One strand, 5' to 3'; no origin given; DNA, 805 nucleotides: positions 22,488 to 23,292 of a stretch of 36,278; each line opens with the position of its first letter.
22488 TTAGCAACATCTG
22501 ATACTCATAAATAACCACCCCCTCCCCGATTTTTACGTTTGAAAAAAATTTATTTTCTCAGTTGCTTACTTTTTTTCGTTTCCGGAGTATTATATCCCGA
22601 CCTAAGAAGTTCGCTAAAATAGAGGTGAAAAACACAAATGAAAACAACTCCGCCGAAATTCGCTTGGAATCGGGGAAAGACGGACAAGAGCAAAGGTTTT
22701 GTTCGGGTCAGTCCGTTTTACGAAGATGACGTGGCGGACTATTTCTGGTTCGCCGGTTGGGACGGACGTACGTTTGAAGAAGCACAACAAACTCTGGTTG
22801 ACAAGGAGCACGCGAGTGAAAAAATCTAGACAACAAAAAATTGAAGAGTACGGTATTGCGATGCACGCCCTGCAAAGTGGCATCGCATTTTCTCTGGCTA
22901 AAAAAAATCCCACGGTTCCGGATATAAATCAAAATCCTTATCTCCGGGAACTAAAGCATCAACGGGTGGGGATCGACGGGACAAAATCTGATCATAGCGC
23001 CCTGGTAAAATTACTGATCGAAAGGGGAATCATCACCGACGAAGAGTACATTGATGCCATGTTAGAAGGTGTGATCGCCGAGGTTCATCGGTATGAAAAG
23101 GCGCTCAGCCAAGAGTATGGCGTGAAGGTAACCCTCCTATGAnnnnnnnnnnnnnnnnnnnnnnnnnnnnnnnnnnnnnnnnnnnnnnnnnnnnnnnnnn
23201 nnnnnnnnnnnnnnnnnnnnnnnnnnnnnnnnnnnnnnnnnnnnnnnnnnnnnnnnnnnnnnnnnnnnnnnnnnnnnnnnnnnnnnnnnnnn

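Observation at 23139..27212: Cluster of C5-cytosine methyltransferase, RNA-ligase-like nucleotidyltransferase and calcineurin-type phosphoesterase: possible RNA-repair / anti-restriction module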

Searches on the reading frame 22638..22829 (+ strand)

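Call 25: search_protein_families(library=pfam, proteins=[window:22638-22829:+], max_evalue=10)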
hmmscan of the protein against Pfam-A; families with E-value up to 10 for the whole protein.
window:22638-22829:+ (63 aa): 1 family
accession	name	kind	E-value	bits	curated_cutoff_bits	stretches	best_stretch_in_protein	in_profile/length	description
PF21720.4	MIOS_WD40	-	0.21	11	31.7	1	20-59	187-228/314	MIOS, WD40 repeat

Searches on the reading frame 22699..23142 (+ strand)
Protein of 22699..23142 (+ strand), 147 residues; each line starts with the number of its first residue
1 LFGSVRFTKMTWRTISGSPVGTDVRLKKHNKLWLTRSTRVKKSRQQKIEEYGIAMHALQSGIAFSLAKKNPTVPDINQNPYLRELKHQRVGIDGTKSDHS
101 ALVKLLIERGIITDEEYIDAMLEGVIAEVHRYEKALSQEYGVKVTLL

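Call 3: search_protein_families(library=pfam, proteins=[window:22699-23142:+], max_evalue=0.1)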
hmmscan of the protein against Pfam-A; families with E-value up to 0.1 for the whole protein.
window:22699-23142:+ (147 aa): 0 families

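Call 4: search_protein_families(library=phrogs, proteins=[window:22699-23142:+], max_evalue=0.01)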
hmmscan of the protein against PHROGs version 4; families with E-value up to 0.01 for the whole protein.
window:22699-23142:+ (147 aa): 0 families

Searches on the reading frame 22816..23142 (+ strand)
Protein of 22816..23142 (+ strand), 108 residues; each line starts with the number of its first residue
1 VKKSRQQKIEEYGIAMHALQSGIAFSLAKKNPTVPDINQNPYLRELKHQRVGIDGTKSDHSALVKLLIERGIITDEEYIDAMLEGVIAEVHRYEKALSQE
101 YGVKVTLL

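Call 25: search_protein_families(library=pfam, proteins=[window:22816-23142:+], max_evalue=10)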
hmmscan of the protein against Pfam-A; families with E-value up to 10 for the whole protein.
window:22816-23142:+ (108 aa): 2 families
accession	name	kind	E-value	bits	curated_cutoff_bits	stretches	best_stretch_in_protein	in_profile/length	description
PF20612.3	SHOCT_2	-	0.073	13.7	24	1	63-79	18-34/53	SHOCT domain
PF09851.14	SHOCT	-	0.26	11.5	27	1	69-78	11-20/28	Short C-terminal domain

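Call 71: search_protein_families(library=ncbifam, proteins=[window:22816-23142:+], max_evalue=0.01)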
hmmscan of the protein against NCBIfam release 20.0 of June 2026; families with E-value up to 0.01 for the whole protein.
window:22816-23142:+ (108 aa): 0 families
